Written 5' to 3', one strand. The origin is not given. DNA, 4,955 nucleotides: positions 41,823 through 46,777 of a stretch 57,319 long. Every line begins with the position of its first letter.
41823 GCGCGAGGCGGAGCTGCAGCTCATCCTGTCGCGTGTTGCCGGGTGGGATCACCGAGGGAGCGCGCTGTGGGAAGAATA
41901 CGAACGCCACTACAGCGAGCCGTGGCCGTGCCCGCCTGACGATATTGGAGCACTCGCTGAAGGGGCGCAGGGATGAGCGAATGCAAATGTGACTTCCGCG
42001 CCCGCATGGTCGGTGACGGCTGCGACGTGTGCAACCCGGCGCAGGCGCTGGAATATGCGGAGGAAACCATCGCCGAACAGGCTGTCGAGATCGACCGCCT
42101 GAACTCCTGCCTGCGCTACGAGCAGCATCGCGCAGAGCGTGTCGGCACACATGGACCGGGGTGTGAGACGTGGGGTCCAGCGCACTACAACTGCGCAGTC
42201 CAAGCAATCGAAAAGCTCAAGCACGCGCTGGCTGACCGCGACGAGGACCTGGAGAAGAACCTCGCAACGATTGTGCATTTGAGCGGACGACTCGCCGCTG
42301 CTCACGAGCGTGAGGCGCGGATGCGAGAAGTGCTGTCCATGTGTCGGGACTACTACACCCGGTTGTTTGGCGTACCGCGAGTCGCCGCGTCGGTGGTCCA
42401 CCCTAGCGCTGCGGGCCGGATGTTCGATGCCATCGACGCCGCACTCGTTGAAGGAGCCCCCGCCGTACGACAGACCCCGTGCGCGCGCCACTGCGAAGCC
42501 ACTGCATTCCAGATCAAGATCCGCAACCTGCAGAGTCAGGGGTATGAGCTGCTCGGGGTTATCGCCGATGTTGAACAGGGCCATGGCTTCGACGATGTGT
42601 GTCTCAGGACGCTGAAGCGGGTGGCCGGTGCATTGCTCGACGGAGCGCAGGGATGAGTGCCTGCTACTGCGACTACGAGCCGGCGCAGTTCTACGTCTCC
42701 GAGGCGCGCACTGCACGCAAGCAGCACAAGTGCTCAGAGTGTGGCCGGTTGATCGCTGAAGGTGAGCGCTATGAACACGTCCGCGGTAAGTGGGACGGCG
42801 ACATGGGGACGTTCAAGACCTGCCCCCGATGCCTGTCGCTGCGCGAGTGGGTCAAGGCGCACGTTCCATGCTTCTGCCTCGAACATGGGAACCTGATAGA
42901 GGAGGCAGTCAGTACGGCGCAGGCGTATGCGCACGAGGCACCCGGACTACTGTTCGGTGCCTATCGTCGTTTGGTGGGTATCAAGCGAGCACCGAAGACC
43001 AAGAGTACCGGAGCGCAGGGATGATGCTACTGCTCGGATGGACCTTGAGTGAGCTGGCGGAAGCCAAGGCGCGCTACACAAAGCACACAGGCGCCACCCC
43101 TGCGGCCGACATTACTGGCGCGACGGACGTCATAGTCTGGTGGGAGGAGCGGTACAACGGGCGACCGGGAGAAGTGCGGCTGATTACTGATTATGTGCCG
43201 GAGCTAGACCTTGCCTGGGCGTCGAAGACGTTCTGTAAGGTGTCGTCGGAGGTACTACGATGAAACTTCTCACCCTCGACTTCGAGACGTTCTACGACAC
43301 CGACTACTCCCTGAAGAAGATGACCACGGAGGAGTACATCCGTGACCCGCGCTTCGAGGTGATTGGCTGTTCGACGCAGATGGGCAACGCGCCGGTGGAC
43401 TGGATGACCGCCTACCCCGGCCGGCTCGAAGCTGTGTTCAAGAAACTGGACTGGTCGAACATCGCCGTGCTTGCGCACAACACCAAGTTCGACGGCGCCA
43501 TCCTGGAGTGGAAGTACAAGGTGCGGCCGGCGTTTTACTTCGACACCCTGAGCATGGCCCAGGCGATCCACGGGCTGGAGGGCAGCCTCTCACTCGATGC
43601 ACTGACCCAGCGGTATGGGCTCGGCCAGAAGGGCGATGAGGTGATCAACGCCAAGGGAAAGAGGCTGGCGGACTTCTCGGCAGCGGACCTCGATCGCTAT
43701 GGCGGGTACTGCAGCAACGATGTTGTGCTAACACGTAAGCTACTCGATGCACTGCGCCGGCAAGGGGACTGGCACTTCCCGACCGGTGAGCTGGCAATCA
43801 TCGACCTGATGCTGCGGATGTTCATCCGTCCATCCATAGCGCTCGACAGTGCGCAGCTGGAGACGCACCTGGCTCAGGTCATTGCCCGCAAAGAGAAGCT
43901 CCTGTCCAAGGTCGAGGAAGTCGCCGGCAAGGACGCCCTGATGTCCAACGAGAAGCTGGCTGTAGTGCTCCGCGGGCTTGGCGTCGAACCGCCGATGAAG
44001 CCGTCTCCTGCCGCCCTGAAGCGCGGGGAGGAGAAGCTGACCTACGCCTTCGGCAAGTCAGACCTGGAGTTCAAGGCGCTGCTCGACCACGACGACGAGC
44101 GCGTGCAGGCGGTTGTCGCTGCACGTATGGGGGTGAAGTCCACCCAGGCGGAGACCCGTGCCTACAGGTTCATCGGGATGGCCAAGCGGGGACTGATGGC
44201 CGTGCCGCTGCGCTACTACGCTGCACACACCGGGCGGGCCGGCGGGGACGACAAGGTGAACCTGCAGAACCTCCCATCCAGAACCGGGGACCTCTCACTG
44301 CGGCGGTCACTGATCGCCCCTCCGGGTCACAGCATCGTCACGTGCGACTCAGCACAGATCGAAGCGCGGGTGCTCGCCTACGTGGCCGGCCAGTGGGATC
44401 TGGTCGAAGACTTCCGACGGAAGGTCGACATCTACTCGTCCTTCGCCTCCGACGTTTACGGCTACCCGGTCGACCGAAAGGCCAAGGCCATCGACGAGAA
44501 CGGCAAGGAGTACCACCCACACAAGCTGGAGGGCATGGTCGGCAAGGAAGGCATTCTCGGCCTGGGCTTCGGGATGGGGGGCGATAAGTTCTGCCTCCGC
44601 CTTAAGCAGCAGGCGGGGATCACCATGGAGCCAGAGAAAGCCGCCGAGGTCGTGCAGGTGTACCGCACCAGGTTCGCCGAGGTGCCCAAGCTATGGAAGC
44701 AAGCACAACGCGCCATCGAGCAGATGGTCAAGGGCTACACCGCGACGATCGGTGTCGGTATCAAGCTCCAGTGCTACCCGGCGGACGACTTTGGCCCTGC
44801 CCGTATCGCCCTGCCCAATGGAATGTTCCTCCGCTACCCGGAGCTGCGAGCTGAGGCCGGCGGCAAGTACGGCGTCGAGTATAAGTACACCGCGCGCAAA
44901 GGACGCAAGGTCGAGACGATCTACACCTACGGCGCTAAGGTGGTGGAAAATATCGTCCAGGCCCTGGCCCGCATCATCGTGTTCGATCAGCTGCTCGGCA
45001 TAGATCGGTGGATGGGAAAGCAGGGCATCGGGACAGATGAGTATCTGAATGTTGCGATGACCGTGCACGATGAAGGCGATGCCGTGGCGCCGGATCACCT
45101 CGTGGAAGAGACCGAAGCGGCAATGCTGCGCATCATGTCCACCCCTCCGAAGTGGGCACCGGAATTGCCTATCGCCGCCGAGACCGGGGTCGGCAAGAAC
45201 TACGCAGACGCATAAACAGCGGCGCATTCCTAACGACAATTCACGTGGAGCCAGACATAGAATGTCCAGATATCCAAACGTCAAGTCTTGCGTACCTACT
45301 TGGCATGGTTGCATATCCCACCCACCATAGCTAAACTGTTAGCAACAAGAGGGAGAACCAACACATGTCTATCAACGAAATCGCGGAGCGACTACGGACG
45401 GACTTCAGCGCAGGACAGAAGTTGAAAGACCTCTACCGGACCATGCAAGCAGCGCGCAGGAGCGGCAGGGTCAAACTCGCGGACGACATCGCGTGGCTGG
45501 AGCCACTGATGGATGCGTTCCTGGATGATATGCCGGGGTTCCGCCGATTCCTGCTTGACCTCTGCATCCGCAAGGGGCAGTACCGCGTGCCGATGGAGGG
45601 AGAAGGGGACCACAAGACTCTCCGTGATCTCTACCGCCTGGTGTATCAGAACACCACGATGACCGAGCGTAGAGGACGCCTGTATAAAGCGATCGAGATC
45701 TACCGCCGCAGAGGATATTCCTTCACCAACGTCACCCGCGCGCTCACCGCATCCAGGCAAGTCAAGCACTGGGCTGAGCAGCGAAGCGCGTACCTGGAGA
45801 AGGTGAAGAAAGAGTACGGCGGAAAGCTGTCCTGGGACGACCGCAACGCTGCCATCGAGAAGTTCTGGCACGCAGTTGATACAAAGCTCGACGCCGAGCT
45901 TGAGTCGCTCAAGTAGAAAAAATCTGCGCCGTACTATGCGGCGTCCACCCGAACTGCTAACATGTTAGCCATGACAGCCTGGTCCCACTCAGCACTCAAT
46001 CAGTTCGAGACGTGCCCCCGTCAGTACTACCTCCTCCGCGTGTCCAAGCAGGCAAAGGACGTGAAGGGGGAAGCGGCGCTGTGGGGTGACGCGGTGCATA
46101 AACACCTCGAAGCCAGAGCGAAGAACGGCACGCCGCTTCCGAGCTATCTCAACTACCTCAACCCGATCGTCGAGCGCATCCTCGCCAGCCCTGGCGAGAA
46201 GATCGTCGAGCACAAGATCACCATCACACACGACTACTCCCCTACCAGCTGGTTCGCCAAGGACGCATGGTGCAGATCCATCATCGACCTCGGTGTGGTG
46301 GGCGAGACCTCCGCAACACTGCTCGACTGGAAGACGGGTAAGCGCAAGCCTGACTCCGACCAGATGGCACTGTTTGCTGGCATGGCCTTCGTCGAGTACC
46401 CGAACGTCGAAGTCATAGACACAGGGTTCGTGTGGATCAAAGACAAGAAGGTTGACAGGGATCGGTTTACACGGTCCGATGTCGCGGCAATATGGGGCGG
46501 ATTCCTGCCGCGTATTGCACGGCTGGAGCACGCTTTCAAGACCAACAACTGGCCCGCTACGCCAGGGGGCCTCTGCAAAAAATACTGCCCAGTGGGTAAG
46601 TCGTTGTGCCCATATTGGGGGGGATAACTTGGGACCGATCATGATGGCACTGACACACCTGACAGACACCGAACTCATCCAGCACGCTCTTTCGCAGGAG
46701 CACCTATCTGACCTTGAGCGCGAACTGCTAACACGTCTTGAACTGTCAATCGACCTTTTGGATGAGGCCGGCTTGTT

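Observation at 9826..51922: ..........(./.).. motif, always in the sense orientation, at gene boundaries on both arms (stoperator-like network, mRNA operator or new promoter class)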

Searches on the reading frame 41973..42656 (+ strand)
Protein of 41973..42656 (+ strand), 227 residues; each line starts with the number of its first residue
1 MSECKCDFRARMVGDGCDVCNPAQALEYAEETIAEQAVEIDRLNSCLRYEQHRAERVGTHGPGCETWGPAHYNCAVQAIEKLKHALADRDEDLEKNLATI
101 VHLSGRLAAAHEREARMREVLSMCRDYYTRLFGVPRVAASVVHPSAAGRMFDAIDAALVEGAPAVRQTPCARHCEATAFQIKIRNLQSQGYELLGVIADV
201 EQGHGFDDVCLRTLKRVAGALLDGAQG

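Call 34: search_protein_families(library=pfam, proteins=[window:41973-42656:+], max_evalue=0.05)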
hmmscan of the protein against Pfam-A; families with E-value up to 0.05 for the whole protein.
window:41973-42656:+ (227 aa): 1 family
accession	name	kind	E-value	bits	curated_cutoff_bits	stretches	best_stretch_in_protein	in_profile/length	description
PF09486.15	HrpB7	-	0.012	16.5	29.7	0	72-119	88-135/157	Bacterial type III secretion protein (HrpB7)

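Call 64: search_protein_families(library=phrogs, proteins=[window:41973-42656:+], max_evalue=0.01)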
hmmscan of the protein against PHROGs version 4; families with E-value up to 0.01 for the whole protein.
window:41973-42656:+ (227 aa): 0 families

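Call 97: search_protein_families(library=ncbifam, proteins=[window:41973-42656:+], max_evalue=0.05)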
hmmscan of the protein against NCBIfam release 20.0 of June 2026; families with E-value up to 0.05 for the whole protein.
window:41973-42656:+ (227 aa): 0 families

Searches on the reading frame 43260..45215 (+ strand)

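Call 7: search_protein_families(library=pfam, proteins=[window:43260-45215:+], max_evalue=0.001)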
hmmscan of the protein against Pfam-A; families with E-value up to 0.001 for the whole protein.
window:43260-45215:+ (651 aa): 2 families
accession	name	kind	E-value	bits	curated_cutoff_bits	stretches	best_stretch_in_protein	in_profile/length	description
PF00476.26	DNA_pol_A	-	1.8e-21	77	34.3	1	200-497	4-271/381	DNA polymerase family A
PF01612.26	DNA_pol_A_exo1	-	1.6e-07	31.8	23.6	1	57-168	66-171/173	3'-5' exonuclease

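Call 8: search_protein_families(library=phrogs, proteins=[window:43260-45215:+], max_evalue=0.001)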
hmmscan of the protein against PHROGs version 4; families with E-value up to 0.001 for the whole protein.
window:43260-45215:+ (651 aa): 6 families
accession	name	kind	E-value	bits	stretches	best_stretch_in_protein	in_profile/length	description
phrog_17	-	DNA, RNA and nucleotide metabolism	1.2e-77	263.1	1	1-650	670-1232/1445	DNA polymerase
phrog_10285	-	DNA, RNA and nucleotide metabolism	2.2e-31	110.1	1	331-648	28-318/321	DNA polymerase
phrog_7766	-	DNA, RNA and nucleotide metabolism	1e-24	88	1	459-648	6-183/186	DNA polymerase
phrog_403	-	DNA, RNA and nucleotide metabolism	4.2e-07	30.2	1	56-167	131-248/321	DNA polymerase exonuclease subunit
phrog_2573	-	DNA, RNA and nucleotide metabolism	1.3e-06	28.8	1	356-650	16-276/336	DNA polymerase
phrog_192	-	DNA, RNA and nucleotide metabolism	0.00042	20.7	0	62-122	181-247/397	DNA polymerase exonuclease subunit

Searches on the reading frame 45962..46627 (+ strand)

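Call 7: search_protein_families(library=pfam, proteins=[window:45962-46627:+], max_evalue=0.001)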
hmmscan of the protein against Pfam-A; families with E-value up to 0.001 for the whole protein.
window:45962-46627:+ (221 aa): 1 family
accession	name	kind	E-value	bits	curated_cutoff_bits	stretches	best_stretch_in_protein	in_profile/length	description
PF12705.13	PDDEXK_1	-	5.6e-12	46.6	22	1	7-216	2-246/247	PD-(D/E)XK nuclease superfamily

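Call 8: search_protein_families(library=phrogs, proteins=[window:45962-46627:+], max_evalue=0.001)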
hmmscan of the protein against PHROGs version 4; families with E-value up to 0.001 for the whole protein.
window:45962-46627:+ (221 aa): 2 families
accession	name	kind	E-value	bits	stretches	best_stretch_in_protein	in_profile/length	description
phrog_69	-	DNA, RNA and nucleotide metabolism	1.8e-21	77.8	1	3-219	86-326/501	exonuclease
phrog_1218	-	DNA, RNA and nucleotide metabolism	8.6e-08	32.8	1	5-57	8-61/364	exonuclease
